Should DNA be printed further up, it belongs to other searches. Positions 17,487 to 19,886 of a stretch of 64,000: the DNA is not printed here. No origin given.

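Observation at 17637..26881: A compact glycyl-radical enzyme and its minimal activase are the last genes of an araA/sugar-ABC operon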

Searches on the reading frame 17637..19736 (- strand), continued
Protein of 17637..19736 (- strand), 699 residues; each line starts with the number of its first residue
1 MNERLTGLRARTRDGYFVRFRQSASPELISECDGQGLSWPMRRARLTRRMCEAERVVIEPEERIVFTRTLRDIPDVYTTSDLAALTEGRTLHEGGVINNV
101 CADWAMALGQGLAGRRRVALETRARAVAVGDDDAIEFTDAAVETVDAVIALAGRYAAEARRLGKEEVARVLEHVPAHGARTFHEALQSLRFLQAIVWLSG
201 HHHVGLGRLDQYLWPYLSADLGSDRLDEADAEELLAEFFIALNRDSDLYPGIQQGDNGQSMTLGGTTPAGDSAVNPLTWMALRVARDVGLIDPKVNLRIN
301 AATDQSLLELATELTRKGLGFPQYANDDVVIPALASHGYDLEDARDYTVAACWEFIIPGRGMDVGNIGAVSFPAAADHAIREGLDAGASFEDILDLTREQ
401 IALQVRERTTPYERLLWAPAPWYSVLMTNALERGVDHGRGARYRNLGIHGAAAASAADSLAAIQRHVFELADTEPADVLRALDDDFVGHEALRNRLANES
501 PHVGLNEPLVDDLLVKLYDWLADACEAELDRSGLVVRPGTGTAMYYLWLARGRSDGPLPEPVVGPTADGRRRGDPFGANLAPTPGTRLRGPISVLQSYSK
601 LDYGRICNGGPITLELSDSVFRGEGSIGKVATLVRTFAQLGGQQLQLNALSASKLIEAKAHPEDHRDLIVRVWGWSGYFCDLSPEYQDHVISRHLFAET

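Call 42: search_protein_families(library=pfam, proteins=[L011:4295-6730:+, L011:6730-7593:+, L020:12138-13247:+, L020:13237-15648:-, L023:7870-9051:-, L023:13183-15516:+, L030:12143-15376:+, L032:13525-15675:+, L032:15744-18014:+, L035:12104-13510:+], max_evalue=0.00001)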
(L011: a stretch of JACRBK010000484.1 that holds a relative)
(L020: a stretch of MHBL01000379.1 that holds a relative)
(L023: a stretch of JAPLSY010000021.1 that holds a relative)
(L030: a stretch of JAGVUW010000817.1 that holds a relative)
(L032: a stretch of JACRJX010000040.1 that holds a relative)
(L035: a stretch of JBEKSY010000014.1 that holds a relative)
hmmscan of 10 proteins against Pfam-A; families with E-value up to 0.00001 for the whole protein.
L011:4295-6730:+ (811 aa): 3 families
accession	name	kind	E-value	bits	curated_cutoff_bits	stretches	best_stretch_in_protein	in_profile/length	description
PF02738.23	MoCoBD_1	-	1.4e-79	267.1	27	1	190-430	5-244/244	Molybdopterin cofactor-binding domain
PF20256.3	MoCoBD_2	-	2e-67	228.1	27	1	464-742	13-283/283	Molybdopterin cofactor-binding domain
PF01315.27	Ald_Xan_dh_C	-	4.1e-29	101.6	31.3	1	52-156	1-109/110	Aldehyde oxidase and xanthine dehydrogenase, a/b hammerhead domain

L011:6730-7593:+ (287 aa): 1 family
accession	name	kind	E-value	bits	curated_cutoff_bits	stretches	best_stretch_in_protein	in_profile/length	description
PF11392.14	AllH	-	1.2e-21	77.8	25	1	179-279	2-106/109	Oxamate carbamoyltransferase subunit AllH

L020:12138-13247:+ (369 aa): 1 family
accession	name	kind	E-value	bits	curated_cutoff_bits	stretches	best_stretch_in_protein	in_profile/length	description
PF00149.33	Metallophos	-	2.9e-11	44.6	21.5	1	100-282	4-188/191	Calcineurin-like phosphoesterase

L020:13237-15648:- (803 aa): 0 families

L023:7870-9051:- (393 aa): 3 families
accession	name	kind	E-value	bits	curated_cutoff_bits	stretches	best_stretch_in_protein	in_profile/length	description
PF22725.1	GFO_IDH_MocA_C3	-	7e-28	97.6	27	1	158-288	2-123/124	GFO/IDH/MocA C-terminal domain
PF01408.29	GFO_IDH_MocA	-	4.6e-19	69.7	24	1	18-146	2-117/120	Oxidoreductase family, NAD-binding Rossmann fold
PF02894.22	GFO_IDH_MocA_C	-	1.9e-18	67.5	22.9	1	165-393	5-218/218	Oxidoreductase family, C-terminal alpha/beta domain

L023:13183-15516:+ (777 aa): 0 families

L030:12143-15376:+ (1078 aa): 1 family
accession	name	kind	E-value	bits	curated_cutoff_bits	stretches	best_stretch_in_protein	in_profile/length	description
PF22124.2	Glyco_hydro_95_cat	-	4.8e-17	62.4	27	1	480-742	49-331/408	Glycosyl hydrolase family 95 catalytic domain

L032:13525-15675:+ (716 aa): 2 families
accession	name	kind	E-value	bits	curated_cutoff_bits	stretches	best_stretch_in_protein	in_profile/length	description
PF17801.7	Melibiase_C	-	3e-07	30.9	22.9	1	557-616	17-70/71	Alpha galactosidase C-terminal beta sandwich domain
PF02065.24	Melibiase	-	4.8e-06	26.2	27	1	277-368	99-190/347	Melibiase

L032:15744-18014:+ (756 aa): 2 families
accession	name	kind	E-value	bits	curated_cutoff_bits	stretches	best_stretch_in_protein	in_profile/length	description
PF13320.12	GH123_cat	-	7.4e-12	45.7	23.1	1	351-569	126-324/324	Glycoside hydrolase 123, catalytic domain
PF22680.2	Glyco_hydro_123_N_2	-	1.7e-08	34.8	27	1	74-186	27-140/142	Glycoside hydrolase 123 N-terminal domain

L035:12104-13510:+ (468 aa): 7 families
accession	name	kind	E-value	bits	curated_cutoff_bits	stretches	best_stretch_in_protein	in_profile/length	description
PF02353.26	CMAS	-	8.2e-87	291.4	27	1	170-440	2-272/273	Mycolic acid cyclopropane synthetase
PF13649.12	Methyltransf_25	-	1.1e-18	68.2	27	1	235-330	2-97/97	Methyltransferase domain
PF08241.18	Methyltransf_11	-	2e-15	57.6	21.2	1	235-333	1-94/95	Methyltransferase domain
PF08242.18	Methyltransf_12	-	2e-13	51.3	30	1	235-332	1-98/98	Methyltransferase domain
PF13847.12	Methyltransf_31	-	7.9e-09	35.8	27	1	229-333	2-108/145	Methyltransferase domain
PF13489.12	Methyltransf_23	-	8.1e-09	35.9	27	1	227-333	19-115/164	Methyltransferase domain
PF05175.20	MTS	-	4.7e-06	26.8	23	1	222-331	23-135/170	Methyltransferase small domain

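Call 43: search_protein_families(library=pfam, proteins=[L045:6724-9723:-, L048:6477-8927:+, L058:7634-9025:+, L058:13726-16044:+, L064:12883-15378:+, L073:12151-13611:+, L078:8060-9232:+, L078:12561-14978:+, L079:12799-14916:+, L018:12082-13281:+], max_evalue=0.00001)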
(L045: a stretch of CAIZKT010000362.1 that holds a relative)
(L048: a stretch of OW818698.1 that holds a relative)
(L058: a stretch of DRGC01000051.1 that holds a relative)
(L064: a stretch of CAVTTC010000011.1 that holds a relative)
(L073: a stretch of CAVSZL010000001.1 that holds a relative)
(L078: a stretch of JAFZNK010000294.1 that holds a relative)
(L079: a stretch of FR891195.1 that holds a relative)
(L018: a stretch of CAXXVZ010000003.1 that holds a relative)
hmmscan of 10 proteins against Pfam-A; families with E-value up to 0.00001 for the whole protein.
L045:6724-9723:- (999 aa): 1 family
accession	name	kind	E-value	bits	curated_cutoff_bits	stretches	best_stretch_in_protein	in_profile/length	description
PF13229.12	Beta_helix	-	3.6e-10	40.1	25.9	0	650-787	9-124/158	Right handed beta helix region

L048:6477-8927:+ (816 aa): 3 families
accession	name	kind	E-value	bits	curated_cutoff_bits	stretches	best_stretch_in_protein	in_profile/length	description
PF13320.12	GH123_cat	-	5.1e-18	65.9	23.1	1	538-731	142-322/324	Glycoside hydrolase 123, catalytic domain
PF22680.2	Glyco_hydro_123_N_2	-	1.8e-13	51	27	1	302-423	16-141/142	Glycoside hydrolase 123 N-terminal domain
PF19543.5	GH123_N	-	4.5e-12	45.1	22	1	306-440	190-307/969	Glycoside hydrolase 123, N-terminal domain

L058:7634-9025:+ (463 aa): 0 families

L058:13726-16044:+ (772 aa): 0 families

L064:12883-15378:+ (831 aa): 0 families

L073:12151-13611:+ (486 aa): 3 families
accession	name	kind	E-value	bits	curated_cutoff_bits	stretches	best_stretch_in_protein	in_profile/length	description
PF00884.28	Sulfatase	-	5.3e-56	190.6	25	1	34-370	1-300/301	Sulfatase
PF16347.10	SGSH_C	-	4.6e-22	79.3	29.3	1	325-463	7-151/154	N-sulphoglucosamine sulphohydrolase, C-terminal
PF01663.27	Phosphodiest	-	9.2e-07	29.2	23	0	262-318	179-234/342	Type I phosphodiesterase / nucleotide pyrophosphatase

L078:8060-9232:+ (390 aa): 2 families
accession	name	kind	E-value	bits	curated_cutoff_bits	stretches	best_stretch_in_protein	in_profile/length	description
PF00390.24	malic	-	2.8e-28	99.4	23.1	1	16-148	2-182/182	Malic enzyme, N-terminal domain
PF03949.21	Malic_M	-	1.2e-25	90.8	23.5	1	162-382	3-257/258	Malic enzyme, NAD binding domain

L078:12561-14978:+ (805 aa): 1 family
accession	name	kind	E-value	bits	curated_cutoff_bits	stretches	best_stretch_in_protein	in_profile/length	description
PF04932.20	Wzy_C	-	1e-21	77.7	31.7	1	294-442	2-149/149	O-Antigen ligase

L079:12799-14916:+ (705 aa): 2 families
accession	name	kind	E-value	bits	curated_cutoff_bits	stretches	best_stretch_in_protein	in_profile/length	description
PF05691.18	Raffinose_syn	-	2.1e-50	171.8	20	1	124-578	79-586/750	Raffinose synthase or seed imbibition protein Sip1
PF01055.32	Glyco_hydro_31_2nd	-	1.8e-06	28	23.5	0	250-514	20-259/328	Glycosyl hydrolases family 31 TIM-barrel domain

L018:12082-13281:+ (399 aa): 0 families
